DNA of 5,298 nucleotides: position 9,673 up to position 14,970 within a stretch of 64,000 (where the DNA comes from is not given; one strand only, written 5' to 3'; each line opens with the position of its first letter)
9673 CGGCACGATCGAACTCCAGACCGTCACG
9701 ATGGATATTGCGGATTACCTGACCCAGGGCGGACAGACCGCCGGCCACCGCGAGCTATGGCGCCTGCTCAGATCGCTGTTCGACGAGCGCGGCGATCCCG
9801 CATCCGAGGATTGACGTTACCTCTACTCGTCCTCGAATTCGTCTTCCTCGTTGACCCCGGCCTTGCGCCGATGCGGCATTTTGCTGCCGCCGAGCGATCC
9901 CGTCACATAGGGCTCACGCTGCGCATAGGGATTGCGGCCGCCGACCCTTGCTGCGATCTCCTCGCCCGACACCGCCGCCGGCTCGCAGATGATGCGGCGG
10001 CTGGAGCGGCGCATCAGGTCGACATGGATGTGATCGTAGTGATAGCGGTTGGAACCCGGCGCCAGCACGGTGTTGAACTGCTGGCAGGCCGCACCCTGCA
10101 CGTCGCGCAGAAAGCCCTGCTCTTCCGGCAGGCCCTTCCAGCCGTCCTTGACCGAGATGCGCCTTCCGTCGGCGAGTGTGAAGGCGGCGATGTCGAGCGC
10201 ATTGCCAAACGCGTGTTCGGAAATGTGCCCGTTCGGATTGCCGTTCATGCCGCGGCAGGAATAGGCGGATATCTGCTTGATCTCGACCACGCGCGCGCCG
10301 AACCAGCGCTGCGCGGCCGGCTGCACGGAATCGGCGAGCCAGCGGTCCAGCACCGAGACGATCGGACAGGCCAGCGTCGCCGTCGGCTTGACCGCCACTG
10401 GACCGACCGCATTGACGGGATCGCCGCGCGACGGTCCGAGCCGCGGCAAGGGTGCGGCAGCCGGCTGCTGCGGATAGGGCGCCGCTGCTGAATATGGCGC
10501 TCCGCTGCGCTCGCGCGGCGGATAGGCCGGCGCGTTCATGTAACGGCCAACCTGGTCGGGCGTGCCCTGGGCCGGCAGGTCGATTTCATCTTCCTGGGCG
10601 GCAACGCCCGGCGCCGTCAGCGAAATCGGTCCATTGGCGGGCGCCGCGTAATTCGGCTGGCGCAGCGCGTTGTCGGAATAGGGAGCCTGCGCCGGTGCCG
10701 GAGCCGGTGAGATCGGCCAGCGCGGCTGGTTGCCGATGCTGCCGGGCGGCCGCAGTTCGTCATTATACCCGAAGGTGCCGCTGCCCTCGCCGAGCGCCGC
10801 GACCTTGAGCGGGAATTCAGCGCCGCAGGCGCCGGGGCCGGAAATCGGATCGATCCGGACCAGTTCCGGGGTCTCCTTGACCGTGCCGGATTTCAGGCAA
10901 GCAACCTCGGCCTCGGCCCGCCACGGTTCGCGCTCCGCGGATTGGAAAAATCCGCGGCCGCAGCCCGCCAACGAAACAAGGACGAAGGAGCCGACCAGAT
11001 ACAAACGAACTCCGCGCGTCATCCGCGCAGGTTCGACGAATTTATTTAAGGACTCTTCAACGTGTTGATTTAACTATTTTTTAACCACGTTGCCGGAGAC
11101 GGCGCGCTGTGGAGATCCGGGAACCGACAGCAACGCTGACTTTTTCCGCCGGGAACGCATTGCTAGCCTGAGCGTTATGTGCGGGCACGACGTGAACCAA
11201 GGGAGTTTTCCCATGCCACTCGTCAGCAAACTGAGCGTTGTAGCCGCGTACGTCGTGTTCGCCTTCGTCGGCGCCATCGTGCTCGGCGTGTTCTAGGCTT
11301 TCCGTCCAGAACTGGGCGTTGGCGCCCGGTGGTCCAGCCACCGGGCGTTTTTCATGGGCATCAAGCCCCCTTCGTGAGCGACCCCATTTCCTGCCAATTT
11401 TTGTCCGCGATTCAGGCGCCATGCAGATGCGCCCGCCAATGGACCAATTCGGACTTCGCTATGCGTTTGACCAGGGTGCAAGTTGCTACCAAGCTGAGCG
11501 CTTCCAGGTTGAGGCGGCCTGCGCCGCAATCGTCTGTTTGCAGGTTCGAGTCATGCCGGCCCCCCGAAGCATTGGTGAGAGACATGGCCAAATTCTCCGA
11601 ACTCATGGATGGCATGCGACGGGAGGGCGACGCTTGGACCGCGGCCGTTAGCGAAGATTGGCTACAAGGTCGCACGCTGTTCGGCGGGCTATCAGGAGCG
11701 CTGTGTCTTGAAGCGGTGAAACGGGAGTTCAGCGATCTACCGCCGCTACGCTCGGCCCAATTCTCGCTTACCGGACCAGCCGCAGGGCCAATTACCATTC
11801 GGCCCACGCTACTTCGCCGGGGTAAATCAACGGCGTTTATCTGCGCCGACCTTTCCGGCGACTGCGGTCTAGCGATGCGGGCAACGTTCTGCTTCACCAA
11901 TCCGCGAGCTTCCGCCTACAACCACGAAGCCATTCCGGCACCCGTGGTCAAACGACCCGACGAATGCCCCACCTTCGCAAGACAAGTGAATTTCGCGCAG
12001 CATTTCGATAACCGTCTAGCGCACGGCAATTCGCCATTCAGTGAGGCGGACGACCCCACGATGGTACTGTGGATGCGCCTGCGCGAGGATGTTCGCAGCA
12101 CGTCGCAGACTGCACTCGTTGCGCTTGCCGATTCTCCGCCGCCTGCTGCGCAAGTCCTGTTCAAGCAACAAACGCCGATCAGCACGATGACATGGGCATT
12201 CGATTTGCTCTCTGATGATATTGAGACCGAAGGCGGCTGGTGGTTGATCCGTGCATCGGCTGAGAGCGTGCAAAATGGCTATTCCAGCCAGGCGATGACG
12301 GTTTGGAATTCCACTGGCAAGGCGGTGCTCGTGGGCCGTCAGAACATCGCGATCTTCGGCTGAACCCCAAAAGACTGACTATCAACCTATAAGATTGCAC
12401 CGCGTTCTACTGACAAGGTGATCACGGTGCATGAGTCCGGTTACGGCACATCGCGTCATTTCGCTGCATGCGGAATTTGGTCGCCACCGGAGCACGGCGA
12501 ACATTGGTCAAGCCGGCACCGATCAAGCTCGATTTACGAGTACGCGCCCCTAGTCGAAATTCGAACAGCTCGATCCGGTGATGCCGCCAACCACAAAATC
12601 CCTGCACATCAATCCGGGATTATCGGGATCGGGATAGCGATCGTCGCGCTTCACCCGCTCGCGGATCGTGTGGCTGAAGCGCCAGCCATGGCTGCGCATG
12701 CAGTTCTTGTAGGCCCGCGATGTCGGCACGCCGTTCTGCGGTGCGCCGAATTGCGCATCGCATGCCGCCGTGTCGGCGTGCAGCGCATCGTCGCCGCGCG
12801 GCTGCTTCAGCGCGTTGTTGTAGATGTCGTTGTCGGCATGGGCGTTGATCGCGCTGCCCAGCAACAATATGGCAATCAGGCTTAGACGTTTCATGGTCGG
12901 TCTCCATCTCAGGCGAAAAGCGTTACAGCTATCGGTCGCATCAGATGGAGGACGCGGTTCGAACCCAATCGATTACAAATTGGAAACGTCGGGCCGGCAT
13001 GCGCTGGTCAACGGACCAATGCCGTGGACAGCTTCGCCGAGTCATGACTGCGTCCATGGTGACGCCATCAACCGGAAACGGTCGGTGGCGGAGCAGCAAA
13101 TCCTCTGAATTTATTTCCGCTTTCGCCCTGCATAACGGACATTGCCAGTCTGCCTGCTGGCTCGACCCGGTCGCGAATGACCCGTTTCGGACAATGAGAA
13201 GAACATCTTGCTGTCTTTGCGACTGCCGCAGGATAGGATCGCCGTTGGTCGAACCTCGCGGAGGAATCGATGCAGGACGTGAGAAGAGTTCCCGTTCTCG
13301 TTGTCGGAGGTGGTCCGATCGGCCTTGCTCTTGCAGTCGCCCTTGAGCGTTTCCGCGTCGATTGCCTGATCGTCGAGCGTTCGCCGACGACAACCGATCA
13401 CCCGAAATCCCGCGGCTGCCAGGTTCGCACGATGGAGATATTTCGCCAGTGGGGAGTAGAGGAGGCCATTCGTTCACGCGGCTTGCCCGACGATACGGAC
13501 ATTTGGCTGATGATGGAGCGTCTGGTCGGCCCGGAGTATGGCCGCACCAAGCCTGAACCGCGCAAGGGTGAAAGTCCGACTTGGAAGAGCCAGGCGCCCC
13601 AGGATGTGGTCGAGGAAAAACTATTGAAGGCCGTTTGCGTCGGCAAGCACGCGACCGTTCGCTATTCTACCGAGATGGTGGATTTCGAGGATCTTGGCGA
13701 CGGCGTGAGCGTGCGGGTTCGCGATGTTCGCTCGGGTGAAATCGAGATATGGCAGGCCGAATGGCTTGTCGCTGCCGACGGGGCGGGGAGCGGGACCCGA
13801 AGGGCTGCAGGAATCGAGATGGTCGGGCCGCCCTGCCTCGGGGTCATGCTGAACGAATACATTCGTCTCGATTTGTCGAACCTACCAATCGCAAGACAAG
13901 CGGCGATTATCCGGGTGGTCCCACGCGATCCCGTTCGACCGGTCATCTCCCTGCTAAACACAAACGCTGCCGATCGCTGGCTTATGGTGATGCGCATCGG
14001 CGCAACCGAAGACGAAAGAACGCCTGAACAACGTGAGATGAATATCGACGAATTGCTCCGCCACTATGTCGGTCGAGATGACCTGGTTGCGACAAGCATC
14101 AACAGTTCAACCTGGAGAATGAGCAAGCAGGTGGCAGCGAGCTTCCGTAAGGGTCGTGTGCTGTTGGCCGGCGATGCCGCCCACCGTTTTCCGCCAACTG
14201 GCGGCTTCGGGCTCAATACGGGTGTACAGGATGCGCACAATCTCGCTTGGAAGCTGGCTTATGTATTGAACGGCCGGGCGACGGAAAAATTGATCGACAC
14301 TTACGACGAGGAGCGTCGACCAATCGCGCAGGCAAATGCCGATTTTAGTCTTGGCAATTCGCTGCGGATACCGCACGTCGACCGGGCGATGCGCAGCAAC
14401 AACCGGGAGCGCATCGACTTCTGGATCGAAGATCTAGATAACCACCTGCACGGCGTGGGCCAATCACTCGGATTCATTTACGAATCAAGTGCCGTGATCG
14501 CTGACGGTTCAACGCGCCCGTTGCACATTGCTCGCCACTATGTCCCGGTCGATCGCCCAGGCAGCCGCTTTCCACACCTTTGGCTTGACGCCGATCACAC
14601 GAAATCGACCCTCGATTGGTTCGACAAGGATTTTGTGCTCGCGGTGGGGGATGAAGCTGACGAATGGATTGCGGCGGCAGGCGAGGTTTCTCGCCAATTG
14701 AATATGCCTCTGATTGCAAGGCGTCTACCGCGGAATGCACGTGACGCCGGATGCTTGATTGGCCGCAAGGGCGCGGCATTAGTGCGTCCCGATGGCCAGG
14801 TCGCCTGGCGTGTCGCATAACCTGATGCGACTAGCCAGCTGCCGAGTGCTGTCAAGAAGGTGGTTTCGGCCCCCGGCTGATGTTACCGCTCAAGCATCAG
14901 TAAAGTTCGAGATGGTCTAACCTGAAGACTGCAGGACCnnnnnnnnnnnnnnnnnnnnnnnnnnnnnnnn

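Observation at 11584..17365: Cassette-like array: cargo genes separated by a family of imperfect palindromes, with no integrase in view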

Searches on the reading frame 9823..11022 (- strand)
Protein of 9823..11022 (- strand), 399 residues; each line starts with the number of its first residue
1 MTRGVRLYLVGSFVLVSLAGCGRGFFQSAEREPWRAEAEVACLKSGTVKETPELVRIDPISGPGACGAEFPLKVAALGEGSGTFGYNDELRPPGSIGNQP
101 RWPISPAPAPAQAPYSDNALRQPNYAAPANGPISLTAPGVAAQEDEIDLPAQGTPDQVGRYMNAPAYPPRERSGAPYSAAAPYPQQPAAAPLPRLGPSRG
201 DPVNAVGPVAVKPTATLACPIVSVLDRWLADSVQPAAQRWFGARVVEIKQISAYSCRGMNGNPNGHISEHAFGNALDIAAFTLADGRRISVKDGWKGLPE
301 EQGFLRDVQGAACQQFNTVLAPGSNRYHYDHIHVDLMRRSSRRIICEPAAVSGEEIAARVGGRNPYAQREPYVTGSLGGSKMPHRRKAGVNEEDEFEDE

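Call 4: search_protein_families(library=pfam, proteins=[window:9823-11022:-], max_evalue=0.01)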
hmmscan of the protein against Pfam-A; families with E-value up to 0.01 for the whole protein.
window:9823-11022:- (399 aa): 1 family
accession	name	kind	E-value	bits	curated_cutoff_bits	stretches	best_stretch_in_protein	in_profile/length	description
PF06904.17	Extensin-like_C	-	2.1e-50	171.8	25.4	1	206-346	38-175/176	Extensin-like protein C-terminus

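Call 13: find_encoding_contigs(protein=window:9823-11022:-, flank=10000, max_places=10)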
Protein window:9823-11022:- (399 aa): no gene with exactly this product is on record in the collection.
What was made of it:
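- Tried and rejected: It found nothing (call 13).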

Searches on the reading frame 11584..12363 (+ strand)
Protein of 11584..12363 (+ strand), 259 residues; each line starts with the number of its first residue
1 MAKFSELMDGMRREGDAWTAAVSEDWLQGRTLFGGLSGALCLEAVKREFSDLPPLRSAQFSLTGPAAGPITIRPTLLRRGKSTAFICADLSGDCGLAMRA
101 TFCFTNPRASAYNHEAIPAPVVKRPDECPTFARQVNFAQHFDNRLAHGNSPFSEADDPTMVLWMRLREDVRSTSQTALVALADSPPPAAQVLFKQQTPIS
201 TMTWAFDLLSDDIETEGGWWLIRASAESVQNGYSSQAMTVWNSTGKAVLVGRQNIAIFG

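Call 4: search_protein_families(library=pfam, proteins=[window:11584-12363:+], max_evalue=0.01)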
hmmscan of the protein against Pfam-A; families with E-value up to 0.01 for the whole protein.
window:11584-12363:+ (259 aa): 2 families
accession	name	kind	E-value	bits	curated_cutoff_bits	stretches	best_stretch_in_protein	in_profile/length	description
PF20789.3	4HBT_3C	-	2.9e-23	83.1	24.1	1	127-255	3-138/140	Acyl-CoA thioesterase C-terminal domain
PF13622.12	4HBT_3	-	6e-14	52.5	24.3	1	23-104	2-82/83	Acyl-CoA thioesterase N-terminal domain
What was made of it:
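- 11584..12363 (+): Passenger gene 1: acyl-CoA thioesterase-like protein, 259 aa. Pfam 4HBT_3 (E 6e-14) and 4HBT_3C (E 3e-23) (call 4).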

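Call 65: search_protein_families(library=ncbifam, proteins=[window:11584-12363:+], max_evalue=0.001)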
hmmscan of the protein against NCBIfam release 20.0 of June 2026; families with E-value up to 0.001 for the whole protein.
window:11584-12363:+ (259 aa): 0 families

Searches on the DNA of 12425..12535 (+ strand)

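Call 14: search_dna_similar(query=window:12425-12535:+, collection=plasmids, mode=distant, max_evalue=0.001, max_rows=40)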
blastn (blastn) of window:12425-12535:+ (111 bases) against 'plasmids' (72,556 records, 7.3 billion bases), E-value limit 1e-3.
Records with a match: 4; places in all: 7; records where one place covers at least 80% of the query: 1.
Best place of each record, by identity: 80-90% 3; 60-80% 1.
By first word of the organism name: Bradyrhizobium 4.
By predicted mobility (MOB-suite, as given by PLSDB): conjugative 3; non-mobilizable 1.
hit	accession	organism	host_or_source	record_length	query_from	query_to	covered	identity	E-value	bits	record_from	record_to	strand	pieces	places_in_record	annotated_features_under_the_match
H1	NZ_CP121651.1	Bradyrhizobium sp. CB82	Stylosanthes guianensis,cell culture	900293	21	111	82%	77.4%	1e-6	60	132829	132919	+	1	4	ParB N-terminal domain-containing protein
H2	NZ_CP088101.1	Bradyrhizobium barranii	cell culture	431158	21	91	64%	81.9%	2e-8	65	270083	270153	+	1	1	none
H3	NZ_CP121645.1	Bradyrhizobium barranii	Chamaecytisus prolifer var. ...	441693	21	91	64%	81.9%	2e-8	65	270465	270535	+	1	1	none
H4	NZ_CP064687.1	Bradyrhizobium sp. 4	Acmispon strigosus,cell culture,root ...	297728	13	70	52%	89.8%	4e-12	77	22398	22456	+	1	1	none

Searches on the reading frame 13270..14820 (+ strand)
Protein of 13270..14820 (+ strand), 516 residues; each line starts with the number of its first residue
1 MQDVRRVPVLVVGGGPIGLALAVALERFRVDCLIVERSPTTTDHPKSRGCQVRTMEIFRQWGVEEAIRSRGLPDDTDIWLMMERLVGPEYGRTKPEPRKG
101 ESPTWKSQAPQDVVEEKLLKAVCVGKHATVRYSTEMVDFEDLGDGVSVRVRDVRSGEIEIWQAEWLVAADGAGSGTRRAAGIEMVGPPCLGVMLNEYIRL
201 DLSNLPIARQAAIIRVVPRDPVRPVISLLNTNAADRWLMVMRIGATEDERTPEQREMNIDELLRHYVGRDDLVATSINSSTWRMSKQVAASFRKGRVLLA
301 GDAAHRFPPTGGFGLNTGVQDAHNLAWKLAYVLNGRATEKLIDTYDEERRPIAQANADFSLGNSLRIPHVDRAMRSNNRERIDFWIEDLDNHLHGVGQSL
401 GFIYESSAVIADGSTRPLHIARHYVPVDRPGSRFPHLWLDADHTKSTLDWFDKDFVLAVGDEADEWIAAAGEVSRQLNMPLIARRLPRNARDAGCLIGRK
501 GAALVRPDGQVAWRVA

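Call 4: search_protein_families(library=pfam, proteins=[window:13270-14820:+], max_evalue=0.01)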
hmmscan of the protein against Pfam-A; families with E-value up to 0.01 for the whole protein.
window:13270-14820:+ (516 aa): 8 families
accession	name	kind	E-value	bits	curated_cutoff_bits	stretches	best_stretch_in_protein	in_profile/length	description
PF01494.25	FAD_binding_3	-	7.3e-83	279.1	22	1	7-360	2-349/349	FAD binding domain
PF21274.3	Rng_hyd_C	-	1.7e-10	41.6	27.5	1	429-514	3-86/107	Aromatic-ring hydroxylase, C-terminal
PF01266.30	DAO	-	2e-05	24.7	27.9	0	9-39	2-32/353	FAD dependent oxidoreductase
PF07992.20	Pyr_redox_2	-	6.7e-05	22.9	26.1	1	8-64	144-199/291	Pyridine nucleotide-disulphide oxidoreductase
PF00070.33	Pyr_redox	-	0.00013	22.8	22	1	9-42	2-35/82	Pyridine nucleotide-disulphide oxidoreductase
PF13738.12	Pyr_redox_3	-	0.00034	20.4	30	1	10-38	1-30/305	Pyridine nucleotide-disulphide oxidoreductase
PF13450.12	NAD_binding_8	-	0.0018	19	21.9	1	11-40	1-30/68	NAD(P)-binding Rossmann-like domain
PF05834.18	Lycopene_cycl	-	0.0084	15.7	23.4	0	9-41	2-36/380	Lycopene cyclase protein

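Call 12: find_encoding_contigs(protein=window:13270-14820:+, flank=10000, max_places=10)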
Protein window:13270-14820:+ (516 aa): 1 contig read that carries it; 1 place shown.
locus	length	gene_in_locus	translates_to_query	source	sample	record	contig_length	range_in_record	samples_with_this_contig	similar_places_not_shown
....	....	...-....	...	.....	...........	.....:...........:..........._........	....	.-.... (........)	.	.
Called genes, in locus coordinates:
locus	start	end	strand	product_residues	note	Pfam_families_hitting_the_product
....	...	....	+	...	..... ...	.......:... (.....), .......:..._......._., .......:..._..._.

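Call 65: search_protein_families(library=ncbifam, proteins=[window:13270-14820:+], max_evalue=0.001)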
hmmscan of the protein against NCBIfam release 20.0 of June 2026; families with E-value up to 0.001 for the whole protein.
window:13270-14820:+ (516 aa): 55 families (the best 25 are shown)
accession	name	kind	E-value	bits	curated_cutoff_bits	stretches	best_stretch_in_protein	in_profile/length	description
NF004780.0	PRK06126.1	subfamily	9.3e-111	370.8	445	1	3-514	5-528/552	hypothetical protein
NF046069.1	AkvoneHdxseRdmE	equivalog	4.6e-92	309.5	700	1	9-515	1-501/521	aklavinone 12-hydroxylase RdmE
NF045577.1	FAD_mono_MbnF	equivalog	9e-87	291.8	800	1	4-515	2-509/531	methanobactin biosynthesis FAD monooxygenase MbnF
NF046068.1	AkvoneHdxseDnrF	equivalog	1.7e-78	264.6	650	1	9-457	1-438/439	aklavinone 12-hydroxylase DnrF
NF004832.0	PRK06184.1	subfamily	8.9e-65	219.4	476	1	2-361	2-349/506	hypothetical protein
NF004831.0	PRK06183.1-5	equivalog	3.1e-57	194.3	546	1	3-358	5-344/568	bifunctional 3-(3-hydroxy-phenyl)propionate/3-hydroxycinnamic acid hydroxylase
NF004829.0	PRK06183.1-3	subfamily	3.1e-52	178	390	1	4-512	6-492/520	bifunctional 3-(3-hydroxy-phenyl)propionate/3-hydroxycinnamic acid hydroxylase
NF006002.0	PRK08132.1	subfamily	4.6e-49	167.2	416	1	2-357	21-363/552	FAD-dependent oxidoreductase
NF033145.1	rif_monoox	equivalog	2.7e-48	165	800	1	9-358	3-332/472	rifampin monooxygenase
NF004828.0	PRK06183.1-2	equivalog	5e-48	163.8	853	1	6-362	12-349/568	bifunctional 3-(3-hydroxy-phenyl)propionate/3-hydroxycinnamic acid hydroxylase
NF005303.0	PRK06834.1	subfamily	3.3e-44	151.2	625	1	8-354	5-324/488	hypothetical protein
NF004827.0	PRK06183.1-1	equivalog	3.8e-44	151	966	1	7-362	16-355/554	bifunctional 3-(3-hydroxy-phenyl)propionate/3-hydroxycinnamic acid hydroxylase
NF006092.0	PRK08244.1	equivalog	1.9e-43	148.9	644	1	8-355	4-332/494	monooxygenase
NF004830.0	PRK06183.1-4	equivalog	5.7e-36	124.1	1135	1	9-355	21-351/617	bifunctional 3-(3-hydroxy-phenyl)propionate/3-hydroxycinnamic acid hydroxylase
NF006144.0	PRK08294.1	subfamily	9.4e-33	113.4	560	2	289-360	334-405/637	phenol 2-monooxygenase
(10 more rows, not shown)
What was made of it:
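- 13270..14820 (+): Passenger gene 2: FAD-dependent aromatic-ring monooxygenase, 516 aa. Pfam FAD_binding_3 (E 7e-83) and Rng_hyd_C (calls 4, 65).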
